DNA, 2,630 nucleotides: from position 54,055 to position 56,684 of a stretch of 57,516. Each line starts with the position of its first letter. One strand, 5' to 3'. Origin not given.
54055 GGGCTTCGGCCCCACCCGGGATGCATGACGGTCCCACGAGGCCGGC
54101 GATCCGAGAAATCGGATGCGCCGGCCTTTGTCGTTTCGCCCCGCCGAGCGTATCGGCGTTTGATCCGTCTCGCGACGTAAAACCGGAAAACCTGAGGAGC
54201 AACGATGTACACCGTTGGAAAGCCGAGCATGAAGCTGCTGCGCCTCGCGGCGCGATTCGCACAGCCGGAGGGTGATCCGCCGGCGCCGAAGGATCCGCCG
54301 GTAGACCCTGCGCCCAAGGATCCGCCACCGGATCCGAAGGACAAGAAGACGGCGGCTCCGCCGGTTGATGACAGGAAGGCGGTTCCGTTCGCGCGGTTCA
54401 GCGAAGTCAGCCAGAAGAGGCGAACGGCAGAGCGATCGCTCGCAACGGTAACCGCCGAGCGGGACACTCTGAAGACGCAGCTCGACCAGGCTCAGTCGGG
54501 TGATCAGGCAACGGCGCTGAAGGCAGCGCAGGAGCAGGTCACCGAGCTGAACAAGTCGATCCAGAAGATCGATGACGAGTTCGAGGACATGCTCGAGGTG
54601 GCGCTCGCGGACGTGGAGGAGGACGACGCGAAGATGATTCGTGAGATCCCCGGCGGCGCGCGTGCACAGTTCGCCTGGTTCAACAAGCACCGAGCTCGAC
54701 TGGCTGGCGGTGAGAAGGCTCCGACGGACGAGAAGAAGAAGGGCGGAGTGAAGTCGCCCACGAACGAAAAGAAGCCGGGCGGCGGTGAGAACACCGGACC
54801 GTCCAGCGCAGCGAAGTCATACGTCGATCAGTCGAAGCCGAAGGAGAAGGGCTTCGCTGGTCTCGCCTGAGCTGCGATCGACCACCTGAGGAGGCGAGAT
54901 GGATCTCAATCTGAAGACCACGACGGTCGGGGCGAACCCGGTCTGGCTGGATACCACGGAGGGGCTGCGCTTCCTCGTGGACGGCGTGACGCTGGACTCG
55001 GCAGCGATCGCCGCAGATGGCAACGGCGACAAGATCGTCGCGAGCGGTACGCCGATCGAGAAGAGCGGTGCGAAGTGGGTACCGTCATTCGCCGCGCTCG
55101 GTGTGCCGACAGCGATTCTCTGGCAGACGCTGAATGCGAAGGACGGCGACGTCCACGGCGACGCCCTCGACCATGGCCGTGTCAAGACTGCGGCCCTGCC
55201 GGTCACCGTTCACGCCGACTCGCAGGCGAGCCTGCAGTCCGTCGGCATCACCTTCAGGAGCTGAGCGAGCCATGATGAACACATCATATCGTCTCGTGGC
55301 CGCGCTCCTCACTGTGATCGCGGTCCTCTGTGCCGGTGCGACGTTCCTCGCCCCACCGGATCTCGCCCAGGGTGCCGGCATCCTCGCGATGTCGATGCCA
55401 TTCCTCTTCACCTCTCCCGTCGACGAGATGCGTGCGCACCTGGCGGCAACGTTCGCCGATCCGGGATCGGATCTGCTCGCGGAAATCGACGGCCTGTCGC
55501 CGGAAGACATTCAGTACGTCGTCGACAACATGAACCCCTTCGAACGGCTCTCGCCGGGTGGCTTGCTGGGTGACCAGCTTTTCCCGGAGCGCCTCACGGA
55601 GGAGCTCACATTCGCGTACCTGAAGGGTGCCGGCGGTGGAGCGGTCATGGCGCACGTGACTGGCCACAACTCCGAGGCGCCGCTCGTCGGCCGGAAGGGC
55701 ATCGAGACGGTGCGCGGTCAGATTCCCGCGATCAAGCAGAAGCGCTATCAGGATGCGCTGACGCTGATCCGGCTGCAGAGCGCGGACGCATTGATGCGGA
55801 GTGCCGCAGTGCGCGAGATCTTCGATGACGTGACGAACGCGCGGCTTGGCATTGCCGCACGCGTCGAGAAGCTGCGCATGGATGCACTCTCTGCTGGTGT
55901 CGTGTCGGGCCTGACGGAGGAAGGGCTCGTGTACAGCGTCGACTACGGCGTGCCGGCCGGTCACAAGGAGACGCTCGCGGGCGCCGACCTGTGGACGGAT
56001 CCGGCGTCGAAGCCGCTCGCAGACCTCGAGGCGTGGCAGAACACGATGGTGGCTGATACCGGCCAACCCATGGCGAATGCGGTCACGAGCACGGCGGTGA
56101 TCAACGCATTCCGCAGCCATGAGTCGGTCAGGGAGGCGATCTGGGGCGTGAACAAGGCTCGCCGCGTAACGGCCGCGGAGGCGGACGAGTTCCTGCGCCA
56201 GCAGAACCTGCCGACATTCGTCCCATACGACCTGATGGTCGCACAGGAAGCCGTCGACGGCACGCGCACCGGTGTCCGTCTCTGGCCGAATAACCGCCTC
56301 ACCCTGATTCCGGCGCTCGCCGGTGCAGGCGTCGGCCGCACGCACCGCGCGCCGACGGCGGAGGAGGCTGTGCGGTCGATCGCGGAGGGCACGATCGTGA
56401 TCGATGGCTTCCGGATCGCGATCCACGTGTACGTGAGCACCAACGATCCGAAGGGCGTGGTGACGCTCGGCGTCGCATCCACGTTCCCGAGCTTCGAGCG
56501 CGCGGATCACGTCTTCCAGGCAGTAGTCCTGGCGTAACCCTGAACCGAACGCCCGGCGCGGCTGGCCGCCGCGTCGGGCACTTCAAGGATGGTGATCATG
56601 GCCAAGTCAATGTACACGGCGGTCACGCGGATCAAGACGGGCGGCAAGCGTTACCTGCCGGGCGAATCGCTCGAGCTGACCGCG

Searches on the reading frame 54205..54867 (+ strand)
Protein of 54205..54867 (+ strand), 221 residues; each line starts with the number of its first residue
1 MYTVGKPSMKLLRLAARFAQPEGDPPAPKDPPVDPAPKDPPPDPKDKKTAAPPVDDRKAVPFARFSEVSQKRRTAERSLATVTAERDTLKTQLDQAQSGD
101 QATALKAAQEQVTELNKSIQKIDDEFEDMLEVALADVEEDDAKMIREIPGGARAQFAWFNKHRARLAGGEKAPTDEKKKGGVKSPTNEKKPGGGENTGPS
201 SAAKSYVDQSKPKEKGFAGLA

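Call 12: search_protein_families(library=pfam, max_evalue=0.1, proteins=[window:54205-54867:+])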
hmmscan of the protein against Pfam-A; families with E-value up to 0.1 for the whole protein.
seq(221 aa): 5 families
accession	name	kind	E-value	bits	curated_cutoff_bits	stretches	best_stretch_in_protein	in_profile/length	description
PF13851.11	GAS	-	0.0031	17.4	32.3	1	65-141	49-122/200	Growth-arrest specific micro-tubule binding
PF02050.21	FliJ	-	0.016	15.9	28.4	1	64-129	6-71/123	Flagellar FliJ protein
PF09731.14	Mitofilin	-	0.022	14.1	27.4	1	29-144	210-326/614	Mitochondrial inner membrane protein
PF03462.23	PCRF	-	0.04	14.1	24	1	64-152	23-110/194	PCRF domain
PF05377.16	FlaC_arch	-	0.063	14.1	27.8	0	103-131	14-42/55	Flagella accessory protein C (FlaC)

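Call 81: search_protein_families(library=ncbifam, proteins=[window:54205-54867:+], max_evalue=0.1)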
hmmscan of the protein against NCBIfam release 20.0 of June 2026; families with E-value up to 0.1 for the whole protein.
window:54205-54867:+ (221 aa): 8 families
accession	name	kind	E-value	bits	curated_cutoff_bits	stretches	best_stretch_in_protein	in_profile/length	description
NF038218.1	IcmG_DotF_IVB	equivalog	0.003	17.3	200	1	30-145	85-194/266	type IVB secretion system protein IcmG/DotF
NF047700.1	LIC10415_fam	equivalog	0.0034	17.3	180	1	72-150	77-155/169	LIC10415 family protein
TIGR02473.1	flagell_FliJ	equivalog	0.0098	16.3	50.45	1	64-127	21-85/141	flagellar export protein FliJ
TIGR04320.1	Surf_Exclu_PgrA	domain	0.011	15.1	70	1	68-125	254-313/360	SEC10/PgrA surface exclusion domain-containing protein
NF033542.1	transpos_IS110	equivalog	0.018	14.2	140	1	82-151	155-228/343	IS110 family RNA-guided transposase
TIGR03930.1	WXG100_ESAT6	subfamily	0.031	14.5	44.85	1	65-131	6-72/90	WXG100 family type VII secretion target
NF004548.0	PRK05892.1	equivalog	0.06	13.3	126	1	71-127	12-71/158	nucleoside diphosphate kinase regulator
TIGR01843.1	type_I_hlyD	subfamily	0.063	12.2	208.65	1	51-124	183-256/422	HlyD family type I secretion periplasmic adaptor subunit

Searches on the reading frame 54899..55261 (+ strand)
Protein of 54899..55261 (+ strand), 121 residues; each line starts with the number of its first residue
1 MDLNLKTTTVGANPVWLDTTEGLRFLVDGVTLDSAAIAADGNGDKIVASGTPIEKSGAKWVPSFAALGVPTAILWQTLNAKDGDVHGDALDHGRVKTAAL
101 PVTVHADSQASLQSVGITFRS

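Call 12: search_protein_families(library=pfam, max_evalue=0.1, proteins=[window:54899-55261:+])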
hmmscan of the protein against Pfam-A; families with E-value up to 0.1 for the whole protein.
window:54899-55261:+ (121 aa): 1 family
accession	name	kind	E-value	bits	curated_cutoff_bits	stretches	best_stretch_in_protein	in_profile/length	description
PF02924.19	HDPD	-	0.046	14.3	29.1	1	44-106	31-99/116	Bacteriophage lambda head decoration protein D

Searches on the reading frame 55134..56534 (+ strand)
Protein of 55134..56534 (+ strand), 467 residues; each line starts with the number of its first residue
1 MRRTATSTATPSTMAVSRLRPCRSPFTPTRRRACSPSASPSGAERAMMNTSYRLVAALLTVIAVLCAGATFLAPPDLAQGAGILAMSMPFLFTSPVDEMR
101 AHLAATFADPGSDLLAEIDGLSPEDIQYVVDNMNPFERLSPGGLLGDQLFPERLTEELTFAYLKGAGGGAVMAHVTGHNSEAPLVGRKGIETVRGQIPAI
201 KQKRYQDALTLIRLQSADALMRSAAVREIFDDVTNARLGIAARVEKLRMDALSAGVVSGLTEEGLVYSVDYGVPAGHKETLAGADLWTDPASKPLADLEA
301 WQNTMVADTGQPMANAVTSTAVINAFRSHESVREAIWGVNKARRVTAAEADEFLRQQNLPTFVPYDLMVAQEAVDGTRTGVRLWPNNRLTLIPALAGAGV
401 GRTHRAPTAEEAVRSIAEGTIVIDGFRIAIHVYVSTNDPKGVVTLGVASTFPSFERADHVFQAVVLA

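Call 12: search_protein_families(library=pfam, max_evalue=0.1, proteins=[window:55134-56534:+])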
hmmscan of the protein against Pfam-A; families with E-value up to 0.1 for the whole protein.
window:55134-56534:+ (467 aa): 1 family
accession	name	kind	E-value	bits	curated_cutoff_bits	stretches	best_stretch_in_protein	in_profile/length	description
PF03864.22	Phage_cap_E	-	3.3e-36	125.4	22.9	1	143-465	17-329/329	Phage major capsid protein E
